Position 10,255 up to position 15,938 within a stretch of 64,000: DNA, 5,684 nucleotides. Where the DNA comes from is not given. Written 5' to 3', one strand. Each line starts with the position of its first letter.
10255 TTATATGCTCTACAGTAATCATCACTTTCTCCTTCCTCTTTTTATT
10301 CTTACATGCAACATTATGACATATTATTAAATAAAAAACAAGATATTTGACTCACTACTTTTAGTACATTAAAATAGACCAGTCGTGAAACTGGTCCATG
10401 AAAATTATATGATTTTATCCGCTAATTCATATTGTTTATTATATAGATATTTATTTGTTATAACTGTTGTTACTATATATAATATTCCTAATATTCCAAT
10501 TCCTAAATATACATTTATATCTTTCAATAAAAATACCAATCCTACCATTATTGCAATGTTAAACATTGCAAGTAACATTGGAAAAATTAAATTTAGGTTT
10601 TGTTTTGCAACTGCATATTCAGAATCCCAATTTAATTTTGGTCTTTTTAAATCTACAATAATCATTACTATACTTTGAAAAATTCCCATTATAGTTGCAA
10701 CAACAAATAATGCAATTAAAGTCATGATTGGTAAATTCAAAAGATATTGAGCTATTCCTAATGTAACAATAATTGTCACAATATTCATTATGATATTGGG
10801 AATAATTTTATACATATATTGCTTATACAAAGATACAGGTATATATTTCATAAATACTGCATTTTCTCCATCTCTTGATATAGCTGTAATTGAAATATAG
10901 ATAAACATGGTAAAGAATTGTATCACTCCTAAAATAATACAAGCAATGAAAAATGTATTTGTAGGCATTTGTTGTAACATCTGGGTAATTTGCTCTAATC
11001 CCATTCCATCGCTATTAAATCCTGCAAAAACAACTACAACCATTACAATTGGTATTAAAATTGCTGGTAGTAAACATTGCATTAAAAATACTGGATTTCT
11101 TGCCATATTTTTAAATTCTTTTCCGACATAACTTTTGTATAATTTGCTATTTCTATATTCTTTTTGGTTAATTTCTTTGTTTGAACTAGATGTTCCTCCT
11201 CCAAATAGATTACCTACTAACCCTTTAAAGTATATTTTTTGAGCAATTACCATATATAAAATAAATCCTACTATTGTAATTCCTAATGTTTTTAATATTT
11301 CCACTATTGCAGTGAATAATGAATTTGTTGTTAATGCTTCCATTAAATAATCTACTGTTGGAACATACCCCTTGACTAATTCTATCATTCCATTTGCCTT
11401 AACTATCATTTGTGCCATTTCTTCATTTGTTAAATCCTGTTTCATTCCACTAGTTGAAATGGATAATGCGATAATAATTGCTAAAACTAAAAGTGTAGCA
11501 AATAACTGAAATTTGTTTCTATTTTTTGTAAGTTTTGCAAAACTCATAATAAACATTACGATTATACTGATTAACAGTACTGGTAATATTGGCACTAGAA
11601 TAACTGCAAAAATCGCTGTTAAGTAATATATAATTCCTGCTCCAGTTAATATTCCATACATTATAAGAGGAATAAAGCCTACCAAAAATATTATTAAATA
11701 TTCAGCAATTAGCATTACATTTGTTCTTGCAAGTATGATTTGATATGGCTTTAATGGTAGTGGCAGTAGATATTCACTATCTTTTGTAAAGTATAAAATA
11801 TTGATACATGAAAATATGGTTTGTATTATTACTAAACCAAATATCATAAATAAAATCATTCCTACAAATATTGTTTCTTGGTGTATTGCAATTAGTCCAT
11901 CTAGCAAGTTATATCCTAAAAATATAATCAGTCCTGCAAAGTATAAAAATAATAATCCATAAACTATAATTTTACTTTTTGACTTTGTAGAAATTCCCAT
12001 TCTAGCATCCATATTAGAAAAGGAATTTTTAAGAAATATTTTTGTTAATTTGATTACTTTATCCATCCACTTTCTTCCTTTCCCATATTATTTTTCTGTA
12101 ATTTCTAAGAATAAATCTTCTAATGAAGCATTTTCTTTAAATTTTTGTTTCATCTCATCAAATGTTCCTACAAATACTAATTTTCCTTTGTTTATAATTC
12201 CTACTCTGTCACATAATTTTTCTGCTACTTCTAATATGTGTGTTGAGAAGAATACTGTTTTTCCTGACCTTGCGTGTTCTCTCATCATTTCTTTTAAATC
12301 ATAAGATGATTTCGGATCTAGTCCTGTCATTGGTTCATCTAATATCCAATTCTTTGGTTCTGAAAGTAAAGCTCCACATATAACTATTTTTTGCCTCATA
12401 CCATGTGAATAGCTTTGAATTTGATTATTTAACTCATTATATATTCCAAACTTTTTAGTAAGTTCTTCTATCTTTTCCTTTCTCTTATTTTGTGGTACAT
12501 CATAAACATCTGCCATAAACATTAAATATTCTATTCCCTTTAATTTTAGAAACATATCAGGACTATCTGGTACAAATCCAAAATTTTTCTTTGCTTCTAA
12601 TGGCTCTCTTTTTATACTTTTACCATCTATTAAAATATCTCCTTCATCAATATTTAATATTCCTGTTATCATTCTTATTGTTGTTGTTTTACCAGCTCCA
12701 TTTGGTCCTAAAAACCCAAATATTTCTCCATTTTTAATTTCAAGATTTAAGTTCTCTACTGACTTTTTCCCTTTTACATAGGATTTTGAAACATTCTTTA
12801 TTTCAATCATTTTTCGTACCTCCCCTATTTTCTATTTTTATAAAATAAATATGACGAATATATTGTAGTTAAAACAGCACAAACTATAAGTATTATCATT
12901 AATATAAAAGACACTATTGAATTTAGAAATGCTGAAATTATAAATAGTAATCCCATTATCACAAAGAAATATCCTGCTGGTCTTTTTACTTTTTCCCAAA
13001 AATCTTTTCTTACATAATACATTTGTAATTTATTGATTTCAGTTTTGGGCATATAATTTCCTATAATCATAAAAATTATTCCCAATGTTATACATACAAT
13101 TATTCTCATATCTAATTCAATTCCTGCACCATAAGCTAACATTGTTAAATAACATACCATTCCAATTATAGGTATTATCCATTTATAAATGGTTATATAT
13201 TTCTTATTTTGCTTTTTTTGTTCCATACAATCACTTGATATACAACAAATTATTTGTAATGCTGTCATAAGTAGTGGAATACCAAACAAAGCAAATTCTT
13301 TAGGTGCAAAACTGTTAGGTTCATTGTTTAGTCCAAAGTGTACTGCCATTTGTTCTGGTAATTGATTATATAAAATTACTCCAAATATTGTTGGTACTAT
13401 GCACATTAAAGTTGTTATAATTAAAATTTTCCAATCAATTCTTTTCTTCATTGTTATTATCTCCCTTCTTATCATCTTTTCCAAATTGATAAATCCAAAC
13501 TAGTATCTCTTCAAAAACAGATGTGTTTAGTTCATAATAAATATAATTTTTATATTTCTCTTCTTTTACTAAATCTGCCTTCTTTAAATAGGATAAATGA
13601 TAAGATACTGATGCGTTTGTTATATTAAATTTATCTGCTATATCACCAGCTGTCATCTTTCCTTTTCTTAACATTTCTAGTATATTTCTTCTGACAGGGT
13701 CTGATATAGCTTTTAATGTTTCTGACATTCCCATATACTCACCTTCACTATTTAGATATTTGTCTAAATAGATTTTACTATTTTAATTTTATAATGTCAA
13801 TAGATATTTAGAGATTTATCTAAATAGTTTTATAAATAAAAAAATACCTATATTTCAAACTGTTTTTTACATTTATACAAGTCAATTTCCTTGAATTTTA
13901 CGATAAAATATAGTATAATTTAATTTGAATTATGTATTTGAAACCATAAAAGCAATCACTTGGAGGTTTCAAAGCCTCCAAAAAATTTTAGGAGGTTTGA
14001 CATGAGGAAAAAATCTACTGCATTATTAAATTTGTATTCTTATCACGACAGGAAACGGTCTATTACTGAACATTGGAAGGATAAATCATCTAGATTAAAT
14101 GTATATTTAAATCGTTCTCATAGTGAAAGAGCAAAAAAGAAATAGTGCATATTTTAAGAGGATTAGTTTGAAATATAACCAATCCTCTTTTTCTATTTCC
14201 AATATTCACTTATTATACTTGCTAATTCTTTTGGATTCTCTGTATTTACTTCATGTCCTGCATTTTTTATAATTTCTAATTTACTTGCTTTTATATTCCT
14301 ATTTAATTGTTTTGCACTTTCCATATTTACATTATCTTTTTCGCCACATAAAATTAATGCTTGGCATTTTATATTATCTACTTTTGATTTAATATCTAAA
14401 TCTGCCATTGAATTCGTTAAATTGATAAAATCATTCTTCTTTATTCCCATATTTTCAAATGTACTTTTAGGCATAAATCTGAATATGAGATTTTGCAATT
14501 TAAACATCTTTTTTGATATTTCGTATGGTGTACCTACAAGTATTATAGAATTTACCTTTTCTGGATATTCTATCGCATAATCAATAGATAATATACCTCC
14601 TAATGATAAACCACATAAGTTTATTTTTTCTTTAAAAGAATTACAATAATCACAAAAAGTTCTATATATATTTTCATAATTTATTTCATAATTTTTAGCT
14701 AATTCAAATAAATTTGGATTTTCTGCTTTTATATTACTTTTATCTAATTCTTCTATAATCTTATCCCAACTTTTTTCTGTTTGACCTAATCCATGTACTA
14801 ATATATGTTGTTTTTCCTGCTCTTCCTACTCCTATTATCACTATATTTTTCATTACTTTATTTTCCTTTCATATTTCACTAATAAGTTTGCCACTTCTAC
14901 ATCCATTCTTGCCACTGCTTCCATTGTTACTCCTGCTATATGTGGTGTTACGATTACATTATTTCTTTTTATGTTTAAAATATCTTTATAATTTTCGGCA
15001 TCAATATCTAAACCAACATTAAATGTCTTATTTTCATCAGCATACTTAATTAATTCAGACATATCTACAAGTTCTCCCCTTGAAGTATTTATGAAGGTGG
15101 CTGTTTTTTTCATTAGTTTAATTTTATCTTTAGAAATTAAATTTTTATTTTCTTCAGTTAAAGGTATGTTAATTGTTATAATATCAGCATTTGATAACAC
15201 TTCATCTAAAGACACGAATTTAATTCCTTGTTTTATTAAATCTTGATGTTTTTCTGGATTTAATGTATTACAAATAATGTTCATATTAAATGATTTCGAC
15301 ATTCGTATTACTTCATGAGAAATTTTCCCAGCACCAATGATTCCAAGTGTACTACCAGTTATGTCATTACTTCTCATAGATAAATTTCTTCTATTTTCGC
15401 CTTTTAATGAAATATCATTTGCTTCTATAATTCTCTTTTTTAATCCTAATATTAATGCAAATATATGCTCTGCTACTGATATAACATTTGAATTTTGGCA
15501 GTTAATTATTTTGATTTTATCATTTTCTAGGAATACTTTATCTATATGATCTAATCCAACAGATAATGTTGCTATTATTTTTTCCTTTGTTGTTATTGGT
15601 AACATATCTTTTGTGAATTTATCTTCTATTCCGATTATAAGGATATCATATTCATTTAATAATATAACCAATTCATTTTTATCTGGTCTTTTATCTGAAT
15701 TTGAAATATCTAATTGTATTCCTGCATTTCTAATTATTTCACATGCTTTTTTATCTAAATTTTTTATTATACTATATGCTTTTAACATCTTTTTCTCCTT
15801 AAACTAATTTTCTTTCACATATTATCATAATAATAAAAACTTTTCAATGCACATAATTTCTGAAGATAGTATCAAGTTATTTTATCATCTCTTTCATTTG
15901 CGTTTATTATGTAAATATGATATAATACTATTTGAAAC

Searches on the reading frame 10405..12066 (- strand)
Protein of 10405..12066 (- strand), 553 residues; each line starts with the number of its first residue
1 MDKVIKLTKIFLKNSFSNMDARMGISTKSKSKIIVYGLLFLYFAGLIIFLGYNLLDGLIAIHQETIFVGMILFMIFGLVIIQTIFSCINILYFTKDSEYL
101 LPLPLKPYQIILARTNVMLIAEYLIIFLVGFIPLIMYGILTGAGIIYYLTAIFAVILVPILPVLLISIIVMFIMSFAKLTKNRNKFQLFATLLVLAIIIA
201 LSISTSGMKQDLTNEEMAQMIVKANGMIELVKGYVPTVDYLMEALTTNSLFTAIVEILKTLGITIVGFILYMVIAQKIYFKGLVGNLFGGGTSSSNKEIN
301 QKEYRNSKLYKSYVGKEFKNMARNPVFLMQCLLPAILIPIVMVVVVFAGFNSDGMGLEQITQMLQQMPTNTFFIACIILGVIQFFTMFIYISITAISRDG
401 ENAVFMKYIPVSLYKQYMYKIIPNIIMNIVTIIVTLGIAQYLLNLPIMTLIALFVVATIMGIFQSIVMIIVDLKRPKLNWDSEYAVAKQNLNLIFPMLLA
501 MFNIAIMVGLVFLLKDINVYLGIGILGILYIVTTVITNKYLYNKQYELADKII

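Call 77: search_protein_families(library=pfam, proteins=[window:10405-12066:-], max_evalue=0.00001)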
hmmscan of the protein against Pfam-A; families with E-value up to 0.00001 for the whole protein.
window:10405-12066:- (553 aa): 1 family
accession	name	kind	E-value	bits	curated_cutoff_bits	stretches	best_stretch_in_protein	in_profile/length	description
PF16949.11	ABC_tran_2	-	4.3e-10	39.5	25.7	1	36-459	16-438/542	Putative ATP-binding cassette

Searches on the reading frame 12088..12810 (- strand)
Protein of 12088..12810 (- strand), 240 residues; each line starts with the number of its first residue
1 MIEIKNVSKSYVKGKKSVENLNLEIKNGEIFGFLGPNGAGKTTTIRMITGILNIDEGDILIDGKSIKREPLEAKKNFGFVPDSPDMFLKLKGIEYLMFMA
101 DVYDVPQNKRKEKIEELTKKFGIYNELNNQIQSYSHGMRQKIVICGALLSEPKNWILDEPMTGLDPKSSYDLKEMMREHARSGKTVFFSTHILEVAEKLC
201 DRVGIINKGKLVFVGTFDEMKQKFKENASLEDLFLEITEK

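Call 79: search_protein_families(library=pfam, proteins=[window:12088-12810:-], max_evalue=0.001)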
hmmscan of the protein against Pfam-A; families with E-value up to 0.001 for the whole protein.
window:12088-12810:- (240 aa): 2 families
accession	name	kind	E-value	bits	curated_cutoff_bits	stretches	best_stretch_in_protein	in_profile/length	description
PF00005.33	ABC_tran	-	6.9e-29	101.6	25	1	19-161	2-136/137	ABC transporter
PF13304.12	AAA_21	-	1.2e-09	39.1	27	1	131-194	235-301/304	AAA domain, putative AbiEii toxin, Type IV TA system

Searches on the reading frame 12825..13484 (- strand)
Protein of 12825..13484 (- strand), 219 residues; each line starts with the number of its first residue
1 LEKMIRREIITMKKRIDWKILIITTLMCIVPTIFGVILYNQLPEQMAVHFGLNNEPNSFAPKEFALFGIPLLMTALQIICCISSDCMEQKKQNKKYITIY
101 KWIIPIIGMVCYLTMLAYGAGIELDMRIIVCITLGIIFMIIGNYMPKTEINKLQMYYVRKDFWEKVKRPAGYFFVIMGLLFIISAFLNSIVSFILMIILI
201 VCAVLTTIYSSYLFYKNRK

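Call 77: search_protein_families(library=pfam, proteins=[window:12825-13484:-], max_evalue=0.00001)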
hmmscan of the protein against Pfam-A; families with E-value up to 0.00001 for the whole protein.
window:12825-13484:- (219 aa): 1 family
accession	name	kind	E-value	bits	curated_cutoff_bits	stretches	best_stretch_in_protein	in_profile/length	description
PF07853.16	DUF1648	-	1.5e-17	63.4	28.7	1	26-74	1-49/49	Domain of unknown function (DUF1648)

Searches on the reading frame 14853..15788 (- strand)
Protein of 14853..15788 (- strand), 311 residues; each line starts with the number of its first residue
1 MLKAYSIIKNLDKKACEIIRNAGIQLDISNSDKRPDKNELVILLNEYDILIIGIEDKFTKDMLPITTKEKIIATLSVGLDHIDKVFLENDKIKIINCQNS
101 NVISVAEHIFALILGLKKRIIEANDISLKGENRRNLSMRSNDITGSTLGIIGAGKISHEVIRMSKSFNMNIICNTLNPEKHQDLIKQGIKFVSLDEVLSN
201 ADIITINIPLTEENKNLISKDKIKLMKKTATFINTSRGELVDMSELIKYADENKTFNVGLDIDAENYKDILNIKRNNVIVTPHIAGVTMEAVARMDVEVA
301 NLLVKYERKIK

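Call 77: search_protein_families(library=pfam, proteins=[window:14853-15788:-], max_evalue=0.00001)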
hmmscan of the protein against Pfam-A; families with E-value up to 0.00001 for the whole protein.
window:14853-15788:- (311 aa): 2 families
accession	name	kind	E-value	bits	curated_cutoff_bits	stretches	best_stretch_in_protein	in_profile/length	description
PF02826.25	2-Hacid_dh_C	-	3.9e-43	147.3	25.1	1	110-285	1-178/178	D-isomer specific 2-hydroxyacid dehydrogenase, NAD binding domain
PF00389.36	2-Hacid_dh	-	6.8e-18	65.1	24.6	1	7-306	3-123/134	D-isomer specific 2-hydroxyacid dehydrogenase, catalytic domain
